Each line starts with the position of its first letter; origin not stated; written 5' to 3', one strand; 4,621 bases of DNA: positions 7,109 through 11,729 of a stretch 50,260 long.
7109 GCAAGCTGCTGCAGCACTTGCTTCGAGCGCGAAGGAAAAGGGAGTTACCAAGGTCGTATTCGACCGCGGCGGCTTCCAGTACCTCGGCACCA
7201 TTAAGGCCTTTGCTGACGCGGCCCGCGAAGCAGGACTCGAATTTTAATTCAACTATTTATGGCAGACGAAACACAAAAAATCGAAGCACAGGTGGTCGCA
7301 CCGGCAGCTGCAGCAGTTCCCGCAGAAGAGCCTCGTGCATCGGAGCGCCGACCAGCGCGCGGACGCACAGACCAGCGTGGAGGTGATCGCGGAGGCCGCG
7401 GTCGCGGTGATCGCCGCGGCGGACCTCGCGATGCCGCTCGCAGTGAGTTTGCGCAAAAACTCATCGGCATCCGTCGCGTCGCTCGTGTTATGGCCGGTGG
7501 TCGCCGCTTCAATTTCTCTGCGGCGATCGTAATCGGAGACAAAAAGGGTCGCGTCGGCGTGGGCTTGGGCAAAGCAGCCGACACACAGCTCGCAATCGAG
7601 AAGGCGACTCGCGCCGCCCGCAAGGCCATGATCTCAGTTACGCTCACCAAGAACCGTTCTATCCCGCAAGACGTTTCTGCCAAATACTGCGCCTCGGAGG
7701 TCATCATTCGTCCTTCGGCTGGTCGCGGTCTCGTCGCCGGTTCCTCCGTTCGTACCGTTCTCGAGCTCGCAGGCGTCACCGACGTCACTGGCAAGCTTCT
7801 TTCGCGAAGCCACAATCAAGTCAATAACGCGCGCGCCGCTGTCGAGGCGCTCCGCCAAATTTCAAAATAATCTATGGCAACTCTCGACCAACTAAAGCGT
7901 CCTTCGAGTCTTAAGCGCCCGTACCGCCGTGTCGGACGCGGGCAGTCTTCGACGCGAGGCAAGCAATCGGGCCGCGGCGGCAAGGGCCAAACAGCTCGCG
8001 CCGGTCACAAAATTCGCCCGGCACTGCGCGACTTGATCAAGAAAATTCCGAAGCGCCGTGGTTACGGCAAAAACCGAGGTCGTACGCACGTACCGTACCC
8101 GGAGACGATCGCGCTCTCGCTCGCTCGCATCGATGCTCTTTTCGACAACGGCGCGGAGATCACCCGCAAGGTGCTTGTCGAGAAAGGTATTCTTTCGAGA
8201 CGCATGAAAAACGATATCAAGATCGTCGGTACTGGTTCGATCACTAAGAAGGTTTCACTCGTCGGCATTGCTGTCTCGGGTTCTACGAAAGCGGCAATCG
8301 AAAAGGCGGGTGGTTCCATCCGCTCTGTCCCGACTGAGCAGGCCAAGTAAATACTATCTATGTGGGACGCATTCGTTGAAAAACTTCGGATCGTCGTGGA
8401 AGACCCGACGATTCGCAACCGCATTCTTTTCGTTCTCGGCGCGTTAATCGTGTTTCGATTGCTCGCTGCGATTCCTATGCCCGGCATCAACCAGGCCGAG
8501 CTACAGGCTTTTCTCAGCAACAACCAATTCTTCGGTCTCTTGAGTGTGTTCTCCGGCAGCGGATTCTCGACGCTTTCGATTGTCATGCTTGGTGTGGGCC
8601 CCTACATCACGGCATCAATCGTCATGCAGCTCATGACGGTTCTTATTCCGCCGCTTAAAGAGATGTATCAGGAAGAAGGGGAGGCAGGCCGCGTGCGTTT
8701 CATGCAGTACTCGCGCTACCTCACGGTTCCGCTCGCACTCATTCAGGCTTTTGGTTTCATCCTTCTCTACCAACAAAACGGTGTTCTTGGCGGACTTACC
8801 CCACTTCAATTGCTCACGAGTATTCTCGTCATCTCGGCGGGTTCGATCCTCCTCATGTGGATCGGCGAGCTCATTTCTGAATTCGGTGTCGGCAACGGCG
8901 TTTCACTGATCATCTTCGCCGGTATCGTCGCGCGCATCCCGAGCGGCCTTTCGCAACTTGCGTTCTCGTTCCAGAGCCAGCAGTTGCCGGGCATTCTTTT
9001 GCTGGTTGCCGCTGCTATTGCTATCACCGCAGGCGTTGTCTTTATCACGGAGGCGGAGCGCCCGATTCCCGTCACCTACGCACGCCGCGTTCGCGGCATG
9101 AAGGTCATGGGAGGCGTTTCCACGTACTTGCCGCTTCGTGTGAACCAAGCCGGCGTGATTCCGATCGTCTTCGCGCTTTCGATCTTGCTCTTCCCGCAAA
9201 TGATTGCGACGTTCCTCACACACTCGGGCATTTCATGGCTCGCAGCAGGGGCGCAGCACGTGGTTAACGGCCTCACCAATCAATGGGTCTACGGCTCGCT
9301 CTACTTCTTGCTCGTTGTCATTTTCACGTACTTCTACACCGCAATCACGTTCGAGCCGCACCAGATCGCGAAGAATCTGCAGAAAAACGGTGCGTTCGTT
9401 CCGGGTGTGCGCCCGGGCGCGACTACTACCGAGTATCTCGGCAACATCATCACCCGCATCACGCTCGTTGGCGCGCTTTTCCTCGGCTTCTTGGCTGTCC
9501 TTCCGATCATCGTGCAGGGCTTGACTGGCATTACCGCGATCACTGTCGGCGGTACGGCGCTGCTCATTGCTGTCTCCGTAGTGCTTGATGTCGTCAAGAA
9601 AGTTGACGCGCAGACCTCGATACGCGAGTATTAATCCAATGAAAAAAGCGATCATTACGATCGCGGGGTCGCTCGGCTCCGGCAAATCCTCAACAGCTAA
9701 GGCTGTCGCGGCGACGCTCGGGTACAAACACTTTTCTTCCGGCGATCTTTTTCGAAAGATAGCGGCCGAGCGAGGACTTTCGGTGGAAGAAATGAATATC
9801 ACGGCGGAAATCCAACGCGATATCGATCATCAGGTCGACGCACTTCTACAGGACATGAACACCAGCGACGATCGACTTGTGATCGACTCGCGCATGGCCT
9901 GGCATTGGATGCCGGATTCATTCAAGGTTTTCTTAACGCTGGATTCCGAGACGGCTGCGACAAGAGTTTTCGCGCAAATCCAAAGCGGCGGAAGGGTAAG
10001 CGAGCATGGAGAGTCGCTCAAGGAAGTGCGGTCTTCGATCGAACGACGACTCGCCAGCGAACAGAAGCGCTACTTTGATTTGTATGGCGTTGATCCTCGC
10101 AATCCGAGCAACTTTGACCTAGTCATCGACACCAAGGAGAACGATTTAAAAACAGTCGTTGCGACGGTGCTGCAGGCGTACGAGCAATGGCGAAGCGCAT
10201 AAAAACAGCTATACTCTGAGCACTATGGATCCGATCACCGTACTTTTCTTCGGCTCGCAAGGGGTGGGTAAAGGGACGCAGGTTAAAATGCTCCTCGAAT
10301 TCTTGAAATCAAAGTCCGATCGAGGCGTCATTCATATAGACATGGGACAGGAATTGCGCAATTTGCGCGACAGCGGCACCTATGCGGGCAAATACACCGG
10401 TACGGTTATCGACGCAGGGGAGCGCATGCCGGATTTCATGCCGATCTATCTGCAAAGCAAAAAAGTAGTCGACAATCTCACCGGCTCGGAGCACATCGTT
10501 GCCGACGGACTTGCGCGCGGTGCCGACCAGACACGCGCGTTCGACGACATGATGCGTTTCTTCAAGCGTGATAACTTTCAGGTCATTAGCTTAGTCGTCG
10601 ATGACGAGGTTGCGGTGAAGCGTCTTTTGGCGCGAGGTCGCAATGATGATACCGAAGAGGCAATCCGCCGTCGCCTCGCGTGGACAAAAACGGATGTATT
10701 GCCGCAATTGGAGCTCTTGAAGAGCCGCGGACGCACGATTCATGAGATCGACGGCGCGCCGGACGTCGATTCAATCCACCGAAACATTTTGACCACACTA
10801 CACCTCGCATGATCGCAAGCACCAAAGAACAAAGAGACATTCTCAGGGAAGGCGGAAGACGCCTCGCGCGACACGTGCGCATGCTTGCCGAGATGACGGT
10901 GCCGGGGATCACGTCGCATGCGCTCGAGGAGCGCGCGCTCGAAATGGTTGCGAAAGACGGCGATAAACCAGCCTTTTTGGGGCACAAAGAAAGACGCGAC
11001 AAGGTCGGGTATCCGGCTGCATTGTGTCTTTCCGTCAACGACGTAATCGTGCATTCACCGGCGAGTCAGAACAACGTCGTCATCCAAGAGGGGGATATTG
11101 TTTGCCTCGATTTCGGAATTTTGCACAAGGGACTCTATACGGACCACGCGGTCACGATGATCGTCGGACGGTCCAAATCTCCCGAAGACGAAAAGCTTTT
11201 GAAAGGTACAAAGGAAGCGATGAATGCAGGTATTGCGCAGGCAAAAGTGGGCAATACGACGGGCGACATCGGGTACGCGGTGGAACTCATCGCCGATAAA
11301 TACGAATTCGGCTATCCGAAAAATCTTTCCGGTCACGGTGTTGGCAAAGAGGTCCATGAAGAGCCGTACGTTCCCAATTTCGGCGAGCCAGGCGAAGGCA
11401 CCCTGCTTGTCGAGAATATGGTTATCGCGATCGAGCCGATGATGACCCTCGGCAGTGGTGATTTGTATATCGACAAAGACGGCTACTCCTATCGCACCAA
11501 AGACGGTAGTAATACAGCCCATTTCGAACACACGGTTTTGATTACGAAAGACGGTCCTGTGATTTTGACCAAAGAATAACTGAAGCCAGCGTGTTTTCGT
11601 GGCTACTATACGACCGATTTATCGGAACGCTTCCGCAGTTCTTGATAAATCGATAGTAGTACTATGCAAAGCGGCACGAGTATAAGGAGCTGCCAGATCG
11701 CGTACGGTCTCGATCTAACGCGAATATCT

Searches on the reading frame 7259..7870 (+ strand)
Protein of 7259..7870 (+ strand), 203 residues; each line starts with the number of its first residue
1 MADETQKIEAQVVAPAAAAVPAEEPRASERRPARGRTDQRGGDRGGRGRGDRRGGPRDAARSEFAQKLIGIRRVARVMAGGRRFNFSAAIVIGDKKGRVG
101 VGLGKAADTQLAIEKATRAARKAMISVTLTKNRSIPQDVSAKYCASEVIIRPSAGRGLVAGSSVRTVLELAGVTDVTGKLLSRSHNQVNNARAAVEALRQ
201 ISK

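Call 68: search_protein_families(library=pfam, proteins=[window:7259-7870:+], max_evalue=0.001)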
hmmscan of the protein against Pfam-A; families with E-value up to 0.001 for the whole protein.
window:7259-7870:+ (203 aa): 2 families
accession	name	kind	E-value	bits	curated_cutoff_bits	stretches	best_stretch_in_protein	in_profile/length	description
PF00333.26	Ribosomal_S5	-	1.7e-20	73.2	27.1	1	65-127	2-64/65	Ribosomal protein S5, N-terminal domain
PF03719.21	Ribosomal_S5_C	-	3.4e-16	58.9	21.5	1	141-202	1-62/71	Ribosomal protein S5, C-terminal domain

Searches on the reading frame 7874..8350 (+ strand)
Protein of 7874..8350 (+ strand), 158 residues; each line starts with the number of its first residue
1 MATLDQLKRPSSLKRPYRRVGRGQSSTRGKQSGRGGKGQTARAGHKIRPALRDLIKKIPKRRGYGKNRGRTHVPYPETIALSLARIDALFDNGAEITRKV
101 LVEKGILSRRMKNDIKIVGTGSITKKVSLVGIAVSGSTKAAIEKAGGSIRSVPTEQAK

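Call 68: search_protein_families(library=pfam, proteins=[window:7874-8350:+], max_evalue=0.001)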
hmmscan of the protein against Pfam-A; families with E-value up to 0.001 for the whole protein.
window:7874-8350:+ (158 aa): 1 family
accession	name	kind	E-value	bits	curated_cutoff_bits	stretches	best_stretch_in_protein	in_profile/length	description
PF00828.25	Ribosomal_L27A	-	1.6e-12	48.1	21.5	1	81-149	2-71/72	Ribosomal proteins 50S-L15, 50S-L18e, 60S-L27A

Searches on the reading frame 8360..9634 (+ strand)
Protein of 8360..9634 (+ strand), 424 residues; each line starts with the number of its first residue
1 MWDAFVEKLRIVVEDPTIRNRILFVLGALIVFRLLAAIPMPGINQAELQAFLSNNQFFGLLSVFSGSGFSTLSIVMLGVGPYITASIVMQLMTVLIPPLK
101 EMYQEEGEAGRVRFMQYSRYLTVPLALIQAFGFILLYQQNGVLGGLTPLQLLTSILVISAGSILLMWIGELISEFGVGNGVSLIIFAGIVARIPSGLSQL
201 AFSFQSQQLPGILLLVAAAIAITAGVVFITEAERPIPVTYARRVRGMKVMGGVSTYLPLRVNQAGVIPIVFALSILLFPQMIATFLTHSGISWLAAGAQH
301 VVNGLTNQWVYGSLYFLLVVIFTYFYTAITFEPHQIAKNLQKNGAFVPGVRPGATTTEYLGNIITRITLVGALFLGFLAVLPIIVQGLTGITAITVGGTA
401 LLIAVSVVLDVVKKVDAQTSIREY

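Call 68: search_protein_families(library=pfam, proteins=[window:8360-9634:+], max_evalue=0.001)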
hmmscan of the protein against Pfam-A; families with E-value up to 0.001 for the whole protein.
window:8360-9634:+ (424 aa): 1 family
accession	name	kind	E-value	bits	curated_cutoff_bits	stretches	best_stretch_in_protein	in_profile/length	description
PF00344.25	SecY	-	9.9e-103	344.1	32.2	1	73-412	1-306/306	SecY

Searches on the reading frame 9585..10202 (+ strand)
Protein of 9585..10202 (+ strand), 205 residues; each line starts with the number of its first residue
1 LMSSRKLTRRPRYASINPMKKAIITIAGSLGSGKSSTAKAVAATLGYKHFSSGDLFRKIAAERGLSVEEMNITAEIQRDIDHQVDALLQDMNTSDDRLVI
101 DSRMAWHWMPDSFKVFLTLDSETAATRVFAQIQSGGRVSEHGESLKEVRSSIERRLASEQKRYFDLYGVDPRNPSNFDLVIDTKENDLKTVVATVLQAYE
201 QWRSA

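Call 68: search_protein_families(library=pfam, proteins=[window:9585-10202:+], max_evalue=0.001)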
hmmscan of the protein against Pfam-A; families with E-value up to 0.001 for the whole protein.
window:9585-10202:+ (205 aa): 5 families
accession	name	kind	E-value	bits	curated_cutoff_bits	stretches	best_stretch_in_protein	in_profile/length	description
PF13189.12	Cytidylate_kin2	-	4.6e-19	69.7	28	1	23-184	1-175/176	Cytidylate kinase-like family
PF02224.24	Cytidylate_kin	-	1.7e-13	51.2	26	2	24-62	1-39/211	Cytidylate kinase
PF13207.12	AAA_17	-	6.6e-13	49.5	27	1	30-116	4-92/136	AAA domain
PF13238.12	AAA_18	-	5e-12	46.8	29.4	1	24-134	1-114/128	AAA domain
PF00406.28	ADK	-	0.00035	21.2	26.8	1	27-62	2-37/151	Adenylate kinase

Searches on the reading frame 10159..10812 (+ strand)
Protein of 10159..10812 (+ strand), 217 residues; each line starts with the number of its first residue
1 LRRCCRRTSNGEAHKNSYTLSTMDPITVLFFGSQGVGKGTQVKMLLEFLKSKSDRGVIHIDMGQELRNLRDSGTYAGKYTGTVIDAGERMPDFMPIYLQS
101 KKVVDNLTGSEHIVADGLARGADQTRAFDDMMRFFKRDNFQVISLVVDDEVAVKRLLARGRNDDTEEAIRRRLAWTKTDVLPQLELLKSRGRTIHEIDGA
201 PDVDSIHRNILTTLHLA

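Call 68: search_protein_families(library=pfam, proteins=[window:10159-10812:+], max_evalue=0.001)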
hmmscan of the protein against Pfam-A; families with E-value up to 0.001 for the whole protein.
window:10159-10812:+ (217 aa): 4 families
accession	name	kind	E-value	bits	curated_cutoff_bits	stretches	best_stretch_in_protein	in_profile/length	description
PF00406.28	ADK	-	1.8e-18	67.5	26.8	1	31-190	2-149/151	Adenylate kinase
PF13207.12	AAA_17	-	9.4e-11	42.6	27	1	32-170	2-136/136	AAA domain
PF13671.12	AAA_33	-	7.4e-05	23.5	27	1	28-175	2-135/143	AAA domain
PF06414.18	Zeta_toxin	-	0.00036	20.5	22.3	0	19-177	10-158/199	Zeta toxin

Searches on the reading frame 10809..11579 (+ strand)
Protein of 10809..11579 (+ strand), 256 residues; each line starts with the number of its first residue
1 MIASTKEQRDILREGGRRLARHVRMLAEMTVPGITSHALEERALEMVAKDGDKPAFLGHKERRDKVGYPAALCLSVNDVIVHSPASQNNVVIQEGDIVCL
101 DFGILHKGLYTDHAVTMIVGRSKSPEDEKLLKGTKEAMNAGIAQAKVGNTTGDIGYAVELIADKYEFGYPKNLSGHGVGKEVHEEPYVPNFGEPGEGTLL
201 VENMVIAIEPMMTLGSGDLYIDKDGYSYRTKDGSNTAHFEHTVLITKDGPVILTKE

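Call 68: search_protein_families(library=pfam, proteins=[window:10809-11579:+], max_evalue=0.001)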
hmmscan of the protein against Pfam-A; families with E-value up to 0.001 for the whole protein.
window:10809-11579:+ (256 aa): 1 family
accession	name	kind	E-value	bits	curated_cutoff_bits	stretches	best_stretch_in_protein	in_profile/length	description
PF00557.29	Peptidase_M24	-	2.1e-40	139.2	23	1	11-247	2-208/208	Metallopeptidase family M24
